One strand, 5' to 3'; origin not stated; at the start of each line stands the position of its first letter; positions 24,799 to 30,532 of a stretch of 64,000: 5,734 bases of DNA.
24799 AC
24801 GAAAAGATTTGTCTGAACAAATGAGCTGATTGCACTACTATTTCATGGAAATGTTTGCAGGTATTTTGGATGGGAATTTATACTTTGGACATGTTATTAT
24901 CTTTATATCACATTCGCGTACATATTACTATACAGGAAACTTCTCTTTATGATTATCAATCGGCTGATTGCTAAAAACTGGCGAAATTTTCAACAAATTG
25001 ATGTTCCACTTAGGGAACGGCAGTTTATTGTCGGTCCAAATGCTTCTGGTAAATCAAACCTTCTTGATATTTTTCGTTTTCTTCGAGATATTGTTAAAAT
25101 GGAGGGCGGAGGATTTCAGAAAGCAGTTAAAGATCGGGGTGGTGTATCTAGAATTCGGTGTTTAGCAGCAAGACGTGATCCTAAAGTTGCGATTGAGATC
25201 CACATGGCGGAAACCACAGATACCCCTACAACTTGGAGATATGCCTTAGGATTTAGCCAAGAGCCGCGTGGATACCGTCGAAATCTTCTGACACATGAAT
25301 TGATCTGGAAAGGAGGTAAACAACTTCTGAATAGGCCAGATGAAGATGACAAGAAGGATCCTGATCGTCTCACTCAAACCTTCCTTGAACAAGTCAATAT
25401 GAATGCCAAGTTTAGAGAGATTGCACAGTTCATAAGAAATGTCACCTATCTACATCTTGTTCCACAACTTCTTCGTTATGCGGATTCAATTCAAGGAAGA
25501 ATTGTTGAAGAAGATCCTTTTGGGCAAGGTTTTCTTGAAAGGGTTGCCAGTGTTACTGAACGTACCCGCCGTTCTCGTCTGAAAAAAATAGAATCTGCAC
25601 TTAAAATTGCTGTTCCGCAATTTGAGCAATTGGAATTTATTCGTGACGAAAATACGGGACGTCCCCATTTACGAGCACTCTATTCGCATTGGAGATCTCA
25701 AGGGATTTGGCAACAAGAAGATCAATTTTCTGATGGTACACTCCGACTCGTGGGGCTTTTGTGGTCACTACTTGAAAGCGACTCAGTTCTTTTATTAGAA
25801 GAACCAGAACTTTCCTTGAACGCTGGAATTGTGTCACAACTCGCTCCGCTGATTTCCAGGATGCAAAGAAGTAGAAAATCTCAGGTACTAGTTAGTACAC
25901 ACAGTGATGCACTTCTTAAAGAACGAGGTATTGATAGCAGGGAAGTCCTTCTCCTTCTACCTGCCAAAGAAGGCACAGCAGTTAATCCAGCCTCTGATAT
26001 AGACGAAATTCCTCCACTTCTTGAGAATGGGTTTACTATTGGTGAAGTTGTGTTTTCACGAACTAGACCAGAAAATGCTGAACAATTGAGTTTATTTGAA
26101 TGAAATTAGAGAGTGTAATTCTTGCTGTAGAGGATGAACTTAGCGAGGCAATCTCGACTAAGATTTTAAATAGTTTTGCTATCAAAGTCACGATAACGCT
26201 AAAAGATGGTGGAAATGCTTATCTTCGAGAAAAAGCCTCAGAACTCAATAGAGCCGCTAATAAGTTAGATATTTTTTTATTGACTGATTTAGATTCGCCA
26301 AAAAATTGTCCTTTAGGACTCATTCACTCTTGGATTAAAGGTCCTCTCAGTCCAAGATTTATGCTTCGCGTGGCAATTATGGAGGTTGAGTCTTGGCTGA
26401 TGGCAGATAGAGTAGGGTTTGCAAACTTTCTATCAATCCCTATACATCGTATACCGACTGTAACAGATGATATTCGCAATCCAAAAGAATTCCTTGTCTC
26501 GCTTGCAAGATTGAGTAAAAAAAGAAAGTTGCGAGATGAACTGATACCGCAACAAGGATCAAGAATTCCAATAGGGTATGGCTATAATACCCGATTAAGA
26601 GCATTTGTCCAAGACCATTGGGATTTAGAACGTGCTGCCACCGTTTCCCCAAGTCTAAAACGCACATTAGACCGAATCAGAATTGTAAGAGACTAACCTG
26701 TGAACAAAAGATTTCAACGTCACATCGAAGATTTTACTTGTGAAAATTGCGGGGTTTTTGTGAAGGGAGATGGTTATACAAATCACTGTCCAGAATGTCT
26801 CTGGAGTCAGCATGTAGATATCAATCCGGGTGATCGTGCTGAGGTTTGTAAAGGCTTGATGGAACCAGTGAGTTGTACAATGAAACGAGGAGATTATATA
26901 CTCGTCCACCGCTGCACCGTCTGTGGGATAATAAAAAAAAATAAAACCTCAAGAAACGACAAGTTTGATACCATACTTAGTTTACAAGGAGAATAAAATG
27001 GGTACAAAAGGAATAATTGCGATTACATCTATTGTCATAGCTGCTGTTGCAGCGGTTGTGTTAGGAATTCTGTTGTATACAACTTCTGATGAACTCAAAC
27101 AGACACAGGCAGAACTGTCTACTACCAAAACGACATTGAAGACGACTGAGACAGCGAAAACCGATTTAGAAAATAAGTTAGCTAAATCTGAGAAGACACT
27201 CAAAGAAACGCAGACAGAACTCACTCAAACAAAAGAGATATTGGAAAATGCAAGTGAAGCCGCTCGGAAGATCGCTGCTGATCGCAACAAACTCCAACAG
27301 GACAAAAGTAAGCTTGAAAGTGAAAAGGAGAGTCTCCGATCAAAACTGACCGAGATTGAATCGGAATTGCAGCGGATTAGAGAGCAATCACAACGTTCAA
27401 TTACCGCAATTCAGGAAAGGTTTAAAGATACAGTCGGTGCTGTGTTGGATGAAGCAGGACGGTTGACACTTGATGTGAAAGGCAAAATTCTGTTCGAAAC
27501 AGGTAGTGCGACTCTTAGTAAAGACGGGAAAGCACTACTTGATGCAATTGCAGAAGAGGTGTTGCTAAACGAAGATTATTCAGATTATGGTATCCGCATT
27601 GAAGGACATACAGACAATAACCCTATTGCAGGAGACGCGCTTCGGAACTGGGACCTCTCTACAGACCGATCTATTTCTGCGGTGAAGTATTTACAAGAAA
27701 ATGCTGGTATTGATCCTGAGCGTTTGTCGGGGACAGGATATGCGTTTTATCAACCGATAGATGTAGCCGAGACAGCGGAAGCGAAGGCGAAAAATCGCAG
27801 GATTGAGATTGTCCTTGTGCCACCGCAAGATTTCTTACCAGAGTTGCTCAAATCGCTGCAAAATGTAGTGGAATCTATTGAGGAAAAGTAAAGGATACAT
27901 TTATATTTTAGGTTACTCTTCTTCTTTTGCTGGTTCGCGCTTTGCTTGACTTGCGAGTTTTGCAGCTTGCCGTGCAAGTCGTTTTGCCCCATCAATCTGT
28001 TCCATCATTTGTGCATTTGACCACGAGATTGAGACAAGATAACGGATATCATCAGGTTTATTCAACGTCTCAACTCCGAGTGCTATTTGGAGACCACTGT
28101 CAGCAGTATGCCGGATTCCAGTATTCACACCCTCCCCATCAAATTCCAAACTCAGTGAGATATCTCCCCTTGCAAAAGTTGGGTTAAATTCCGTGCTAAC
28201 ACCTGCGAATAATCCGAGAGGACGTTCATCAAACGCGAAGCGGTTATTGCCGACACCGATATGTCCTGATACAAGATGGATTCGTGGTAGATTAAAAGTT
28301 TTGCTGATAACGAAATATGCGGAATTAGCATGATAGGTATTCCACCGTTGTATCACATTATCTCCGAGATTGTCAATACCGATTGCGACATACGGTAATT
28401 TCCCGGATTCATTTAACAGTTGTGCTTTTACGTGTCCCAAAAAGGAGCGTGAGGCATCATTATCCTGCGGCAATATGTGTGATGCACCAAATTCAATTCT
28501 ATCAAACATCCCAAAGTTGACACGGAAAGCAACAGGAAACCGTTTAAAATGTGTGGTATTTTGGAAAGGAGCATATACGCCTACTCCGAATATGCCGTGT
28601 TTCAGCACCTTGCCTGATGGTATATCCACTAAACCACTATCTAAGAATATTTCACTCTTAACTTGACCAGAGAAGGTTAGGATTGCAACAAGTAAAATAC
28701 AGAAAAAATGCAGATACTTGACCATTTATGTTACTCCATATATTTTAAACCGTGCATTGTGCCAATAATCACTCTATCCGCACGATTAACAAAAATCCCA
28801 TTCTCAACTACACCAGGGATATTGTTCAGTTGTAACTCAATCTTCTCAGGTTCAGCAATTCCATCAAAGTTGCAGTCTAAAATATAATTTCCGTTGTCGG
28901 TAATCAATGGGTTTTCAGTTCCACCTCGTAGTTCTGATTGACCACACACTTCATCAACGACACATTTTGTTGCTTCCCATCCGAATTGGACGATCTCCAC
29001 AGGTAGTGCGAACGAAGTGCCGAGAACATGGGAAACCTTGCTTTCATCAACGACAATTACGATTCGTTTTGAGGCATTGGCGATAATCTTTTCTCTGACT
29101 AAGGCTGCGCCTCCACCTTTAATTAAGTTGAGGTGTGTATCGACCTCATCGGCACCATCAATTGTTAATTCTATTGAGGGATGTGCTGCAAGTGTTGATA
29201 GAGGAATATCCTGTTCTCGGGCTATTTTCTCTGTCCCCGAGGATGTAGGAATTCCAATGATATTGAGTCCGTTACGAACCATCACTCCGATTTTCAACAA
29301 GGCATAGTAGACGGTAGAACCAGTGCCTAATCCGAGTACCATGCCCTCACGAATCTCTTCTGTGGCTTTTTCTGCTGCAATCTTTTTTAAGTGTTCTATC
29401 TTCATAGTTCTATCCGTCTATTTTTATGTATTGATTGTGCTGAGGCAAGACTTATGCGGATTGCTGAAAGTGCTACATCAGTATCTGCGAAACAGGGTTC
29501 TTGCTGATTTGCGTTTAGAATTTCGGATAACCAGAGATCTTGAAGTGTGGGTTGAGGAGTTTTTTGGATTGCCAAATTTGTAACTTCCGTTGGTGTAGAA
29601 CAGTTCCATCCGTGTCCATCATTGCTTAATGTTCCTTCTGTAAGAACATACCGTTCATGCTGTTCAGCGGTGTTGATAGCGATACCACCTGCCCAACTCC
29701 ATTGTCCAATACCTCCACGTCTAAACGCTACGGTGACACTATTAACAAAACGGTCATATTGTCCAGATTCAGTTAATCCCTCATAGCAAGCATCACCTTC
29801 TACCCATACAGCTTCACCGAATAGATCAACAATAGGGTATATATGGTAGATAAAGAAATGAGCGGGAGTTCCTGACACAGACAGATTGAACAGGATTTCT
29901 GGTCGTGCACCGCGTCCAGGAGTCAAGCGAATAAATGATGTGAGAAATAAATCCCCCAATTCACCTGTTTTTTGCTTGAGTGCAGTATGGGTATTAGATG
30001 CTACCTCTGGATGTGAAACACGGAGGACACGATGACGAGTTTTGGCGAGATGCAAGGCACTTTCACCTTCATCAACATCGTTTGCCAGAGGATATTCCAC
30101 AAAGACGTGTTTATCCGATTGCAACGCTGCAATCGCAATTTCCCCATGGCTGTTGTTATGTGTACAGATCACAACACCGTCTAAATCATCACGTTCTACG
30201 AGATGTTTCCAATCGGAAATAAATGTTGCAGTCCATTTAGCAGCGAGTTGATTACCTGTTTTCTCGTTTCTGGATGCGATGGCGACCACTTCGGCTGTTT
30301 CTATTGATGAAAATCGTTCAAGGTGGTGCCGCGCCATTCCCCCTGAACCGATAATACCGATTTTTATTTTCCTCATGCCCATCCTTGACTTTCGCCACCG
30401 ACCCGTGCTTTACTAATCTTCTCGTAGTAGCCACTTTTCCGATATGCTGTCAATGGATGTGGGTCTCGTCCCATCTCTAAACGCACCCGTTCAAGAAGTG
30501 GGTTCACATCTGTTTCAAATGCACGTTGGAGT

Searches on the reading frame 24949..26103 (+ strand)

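Call 19: search_protein_families(library=pfam, proteins=[window:24949-26103:+], max_evalue=0.00001)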
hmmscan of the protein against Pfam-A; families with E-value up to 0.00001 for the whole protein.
window:24949-26103:+ (384 aa): 4 families
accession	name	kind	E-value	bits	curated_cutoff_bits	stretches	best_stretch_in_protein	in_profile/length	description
PF13304.12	AAA_21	-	4.9e-38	132.3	27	1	26-323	3-303/304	AAA domain, putative AbiEii toxin, Type IV TA system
PF13175.12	AAA_15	-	6.8e-14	52.7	32.1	1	1-45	1-46/374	AAA ATPase domain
PF02463.25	SMC_N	-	2.3e-09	37.5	40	1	3-44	2-46/220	RecF/RecN/SMC N terminal domain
PF13555.12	AAA_29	-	7.3e-06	26.1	27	0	5-40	3-40/61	P-loop containing region of AAA domain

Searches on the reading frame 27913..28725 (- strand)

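Call 19: search_protein_families(library=pfam, proteins=[window:27913-28725:-], max_evalue=0.00001)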
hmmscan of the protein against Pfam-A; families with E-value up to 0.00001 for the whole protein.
window:27913-28725:- (270 aa): 1 family
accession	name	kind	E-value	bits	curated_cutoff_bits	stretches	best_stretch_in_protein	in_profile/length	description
PF06082.17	YjbH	-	1.9e-06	27.5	24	1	27-214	5-186/658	Exopolysaccharide biosynthesis protein YbjH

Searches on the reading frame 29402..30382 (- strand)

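Call 22: search_protein_families(library=pfam, proteins=[window:29402-30382:-], max_evalue=0.00001)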
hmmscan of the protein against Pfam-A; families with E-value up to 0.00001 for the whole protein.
window:29402-30382:- (326 aa): 1 family
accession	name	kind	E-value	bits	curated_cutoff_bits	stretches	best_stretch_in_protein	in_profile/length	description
PF01408.29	GFO_IDH_MocA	-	1.9e-27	96.8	24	1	6-124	1-120/120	Oxidoreductase family, NAD-binding Rossmann fold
